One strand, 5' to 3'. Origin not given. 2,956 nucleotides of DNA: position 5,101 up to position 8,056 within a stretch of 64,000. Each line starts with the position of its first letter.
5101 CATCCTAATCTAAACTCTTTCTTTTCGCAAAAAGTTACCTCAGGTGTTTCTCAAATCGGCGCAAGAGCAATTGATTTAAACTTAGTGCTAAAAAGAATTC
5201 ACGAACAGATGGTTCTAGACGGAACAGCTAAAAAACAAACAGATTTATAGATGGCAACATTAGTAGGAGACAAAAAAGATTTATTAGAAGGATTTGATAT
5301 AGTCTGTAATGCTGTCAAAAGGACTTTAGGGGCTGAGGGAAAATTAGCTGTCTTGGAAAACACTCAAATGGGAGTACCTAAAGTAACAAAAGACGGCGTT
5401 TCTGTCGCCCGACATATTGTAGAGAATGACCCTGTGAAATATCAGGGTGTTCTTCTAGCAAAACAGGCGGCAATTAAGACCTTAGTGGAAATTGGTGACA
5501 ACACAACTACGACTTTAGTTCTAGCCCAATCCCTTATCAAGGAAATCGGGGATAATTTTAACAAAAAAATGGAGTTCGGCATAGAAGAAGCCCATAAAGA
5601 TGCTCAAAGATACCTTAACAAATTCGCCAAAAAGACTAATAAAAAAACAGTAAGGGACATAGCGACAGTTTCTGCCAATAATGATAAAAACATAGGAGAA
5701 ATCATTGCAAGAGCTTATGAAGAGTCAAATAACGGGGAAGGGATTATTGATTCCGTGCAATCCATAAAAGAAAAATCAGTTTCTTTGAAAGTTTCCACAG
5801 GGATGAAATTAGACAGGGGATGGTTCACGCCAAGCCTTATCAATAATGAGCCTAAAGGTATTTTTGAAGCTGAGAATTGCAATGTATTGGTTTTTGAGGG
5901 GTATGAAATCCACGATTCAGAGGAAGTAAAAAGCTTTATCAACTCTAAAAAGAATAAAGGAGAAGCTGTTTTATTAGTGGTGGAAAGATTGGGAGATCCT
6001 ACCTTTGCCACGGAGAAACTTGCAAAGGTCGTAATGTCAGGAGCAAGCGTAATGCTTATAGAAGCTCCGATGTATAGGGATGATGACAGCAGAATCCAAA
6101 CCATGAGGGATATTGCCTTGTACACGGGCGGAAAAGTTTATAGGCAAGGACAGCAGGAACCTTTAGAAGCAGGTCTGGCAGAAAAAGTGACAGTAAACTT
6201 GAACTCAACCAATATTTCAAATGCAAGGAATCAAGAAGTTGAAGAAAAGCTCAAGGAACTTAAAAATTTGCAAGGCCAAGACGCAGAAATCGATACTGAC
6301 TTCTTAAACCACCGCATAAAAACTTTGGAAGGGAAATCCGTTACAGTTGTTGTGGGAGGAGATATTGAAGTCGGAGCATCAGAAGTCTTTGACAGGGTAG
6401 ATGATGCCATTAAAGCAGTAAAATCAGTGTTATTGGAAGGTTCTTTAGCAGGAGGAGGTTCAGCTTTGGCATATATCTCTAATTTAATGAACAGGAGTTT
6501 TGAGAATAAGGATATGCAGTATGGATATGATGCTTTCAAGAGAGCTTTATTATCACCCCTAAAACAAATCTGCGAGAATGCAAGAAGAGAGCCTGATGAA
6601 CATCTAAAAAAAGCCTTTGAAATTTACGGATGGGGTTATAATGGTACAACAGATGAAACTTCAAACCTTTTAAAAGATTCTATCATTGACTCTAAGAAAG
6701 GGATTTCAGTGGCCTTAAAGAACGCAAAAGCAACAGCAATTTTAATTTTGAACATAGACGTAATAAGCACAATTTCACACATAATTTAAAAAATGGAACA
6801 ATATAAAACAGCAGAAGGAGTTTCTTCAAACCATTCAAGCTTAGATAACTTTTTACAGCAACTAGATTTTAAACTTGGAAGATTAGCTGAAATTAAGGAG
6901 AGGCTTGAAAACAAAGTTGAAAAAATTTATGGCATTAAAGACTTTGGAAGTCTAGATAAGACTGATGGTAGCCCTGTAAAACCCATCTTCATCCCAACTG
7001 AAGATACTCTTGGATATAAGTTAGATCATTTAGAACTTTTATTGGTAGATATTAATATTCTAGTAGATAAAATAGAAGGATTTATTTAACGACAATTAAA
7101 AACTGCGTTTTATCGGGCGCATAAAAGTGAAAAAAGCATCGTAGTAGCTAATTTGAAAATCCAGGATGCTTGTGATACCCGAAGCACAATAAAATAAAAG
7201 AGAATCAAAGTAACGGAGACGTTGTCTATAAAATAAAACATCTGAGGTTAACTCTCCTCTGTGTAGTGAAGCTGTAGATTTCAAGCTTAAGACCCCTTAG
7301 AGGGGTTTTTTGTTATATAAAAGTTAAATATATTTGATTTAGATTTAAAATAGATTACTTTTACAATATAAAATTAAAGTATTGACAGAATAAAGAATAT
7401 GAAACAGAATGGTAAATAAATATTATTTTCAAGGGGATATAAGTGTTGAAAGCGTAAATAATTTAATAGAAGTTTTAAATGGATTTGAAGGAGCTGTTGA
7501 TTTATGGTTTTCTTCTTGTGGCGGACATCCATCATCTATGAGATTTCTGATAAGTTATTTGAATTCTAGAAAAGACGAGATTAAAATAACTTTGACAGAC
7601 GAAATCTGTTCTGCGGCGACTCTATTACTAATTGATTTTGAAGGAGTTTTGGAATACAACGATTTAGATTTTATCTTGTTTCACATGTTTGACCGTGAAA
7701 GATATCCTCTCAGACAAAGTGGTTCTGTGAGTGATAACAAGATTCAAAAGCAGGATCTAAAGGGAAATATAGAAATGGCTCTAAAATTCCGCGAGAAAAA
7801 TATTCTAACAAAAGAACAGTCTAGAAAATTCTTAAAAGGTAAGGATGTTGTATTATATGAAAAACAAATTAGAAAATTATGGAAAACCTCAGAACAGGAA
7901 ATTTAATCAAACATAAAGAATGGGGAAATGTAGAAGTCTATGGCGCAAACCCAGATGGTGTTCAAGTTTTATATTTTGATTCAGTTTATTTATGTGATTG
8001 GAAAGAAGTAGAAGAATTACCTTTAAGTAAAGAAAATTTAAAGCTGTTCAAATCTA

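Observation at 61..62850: Recurrent 25-30-bp GC-core motif (about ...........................), more than 30 copies, usually 0-40 bp upstream of small-gene start codons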

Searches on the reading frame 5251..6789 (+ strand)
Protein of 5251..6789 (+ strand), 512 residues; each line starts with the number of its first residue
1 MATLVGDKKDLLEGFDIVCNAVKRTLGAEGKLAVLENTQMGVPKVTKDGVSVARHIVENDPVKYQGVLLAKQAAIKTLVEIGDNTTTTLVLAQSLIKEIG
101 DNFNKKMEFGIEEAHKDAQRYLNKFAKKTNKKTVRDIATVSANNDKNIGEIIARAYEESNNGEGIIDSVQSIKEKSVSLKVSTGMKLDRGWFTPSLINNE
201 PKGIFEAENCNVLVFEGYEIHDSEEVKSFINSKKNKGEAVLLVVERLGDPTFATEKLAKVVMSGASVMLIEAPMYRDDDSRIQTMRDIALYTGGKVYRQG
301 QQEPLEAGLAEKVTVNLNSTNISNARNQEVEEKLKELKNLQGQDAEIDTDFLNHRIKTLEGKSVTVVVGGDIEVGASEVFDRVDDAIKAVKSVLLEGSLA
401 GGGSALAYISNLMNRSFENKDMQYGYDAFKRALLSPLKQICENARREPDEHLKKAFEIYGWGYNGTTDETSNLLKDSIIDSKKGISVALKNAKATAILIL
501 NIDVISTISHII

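Call 11: search_protein_families(library=pfam, proteins=[window:5251-6789:+], max_evalue=0.01)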
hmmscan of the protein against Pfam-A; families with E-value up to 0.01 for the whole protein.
window:5251-6789:+ (512 aa): 2 families
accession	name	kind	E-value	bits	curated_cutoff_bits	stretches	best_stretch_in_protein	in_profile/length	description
PF00118.29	Cpn60_TCP1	-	1.4e-40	139.9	34.3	1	20-505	3-485/490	TCP-1/cpn60 chaperonin family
PF14450.12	FtsA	-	0.0015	19.3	31.8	0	78-196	2-88/127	Cell division protein FtsA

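Call 30: search_dna_similar(query=window:5251-6789:+, collection=phages, mode=protein, max_rows=12)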
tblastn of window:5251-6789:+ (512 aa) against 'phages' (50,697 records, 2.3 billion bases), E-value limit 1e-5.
Records with a match: 257; places in all: 257; records where one place covers at least 80% of the query: 182.
Best place of each record, by identity: <60% 257.
By first word of the organism name: Vibrio 88; Flavobacterium 73; Aeromonas 12; Cellulophaga 9; Staphylococcus 8; Bacillus 8; Listeria 7; Bacteroides 6; uncultured 6; Klebsiella 5; and 18 more.
By host as written in the record: - 77; Flavobacterium sp. BAL314 68; Listeria monocytogenes 6; Staphylococcus aureus 5; Cellulophaga sp. HaHa_2_95 4; Flavobacterium sp. LMO8 4; Bacillus subtilis 4; Klebsiella pneumoniae 3; and 62 more.
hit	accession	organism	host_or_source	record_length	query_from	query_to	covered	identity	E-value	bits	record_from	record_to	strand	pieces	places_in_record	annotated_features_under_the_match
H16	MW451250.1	Vibrio phage phiTY18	Vibrio parahaemolyticus TY18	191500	11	500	96%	32.6%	7e-43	169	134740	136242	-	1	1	record has no annotation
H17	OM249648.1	Vibrio phage phiKT1024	Vibrio sp.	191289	11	500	96%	32.4%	7e-42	166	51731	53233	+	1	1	putative chaperonin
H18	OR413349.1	Vibrio phage pv27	Vibrio parahaemolyticus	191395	11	500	96%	32.2%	7e-42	166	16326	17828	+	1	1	chaperonin groEL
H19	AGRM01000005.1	Salmonella enterica subsp. houtenae str. ATCC BAA-1581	Homo sapiens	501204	11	507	97%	31.3%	1e-42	168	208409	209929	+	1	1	chaperonin GroL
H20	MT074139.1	Bacteroides phage DAC19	Bacteroides thetaiotaomicron VPI-5487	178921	11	505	97%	31.4%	7e-43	169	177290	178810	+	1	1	hypothetical protein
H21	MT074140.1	Bacteroides phage DAC20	Bacteroides thetaiotaomicron VPI-5488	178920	11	505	97%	31.4%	7e-43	169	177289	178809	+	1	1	hypothetical protein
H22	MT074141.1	Bacteroides phage DAC22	Bacteroides thetaiotaomicron VPI-5489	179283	11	505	97%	31.4%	7e-43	169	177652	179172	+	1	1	hypothetical protein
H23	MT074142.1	Bacteroides phage DAC23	Bacteroides thetaiotaomicron VPI-5490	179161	11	505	97%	31.4%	7e-43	169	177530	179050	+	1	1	hypothetical protein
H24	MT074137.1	Bacteroides phage DAC16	Bacteroides thetaiotaomicron VPI-5485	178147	11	505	97%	31.4%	1e-42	168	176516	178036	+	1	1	hypothetical protein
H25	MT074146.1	Bacteroides phage SJC03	Bacteroides thetaiotaomicron VPI-5494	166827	11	505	97%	31.2%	8e-43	169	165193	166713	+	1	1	hypothetical protein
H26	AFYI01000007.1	Salmonella enterica subsp. enterica serovar Infantis str. ...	Homo sapiens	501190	11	507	97%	31.0%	3e-42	167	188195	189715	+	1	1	chaperonin GroL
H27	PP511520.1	Dulem virus 41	Varecia variegata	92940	8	505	97%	30.7%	1e-37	154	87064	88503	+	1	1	GroEL protein | hypothetical protein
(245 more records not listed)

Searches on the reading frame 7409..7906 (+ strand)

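Call 28: search_protein_families(library=phrogs, proteins=[window:7409-7906:+], max_evalue=0.001)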
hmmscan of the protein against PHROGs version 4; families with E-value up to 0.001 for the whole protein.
window:7409-7906:+ (165 aa): 1 family
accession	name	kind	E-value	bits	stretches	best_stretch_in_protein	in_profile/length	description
phrog_32912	-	unknown function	5.9e-21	76.1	1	4-157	4-153/162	-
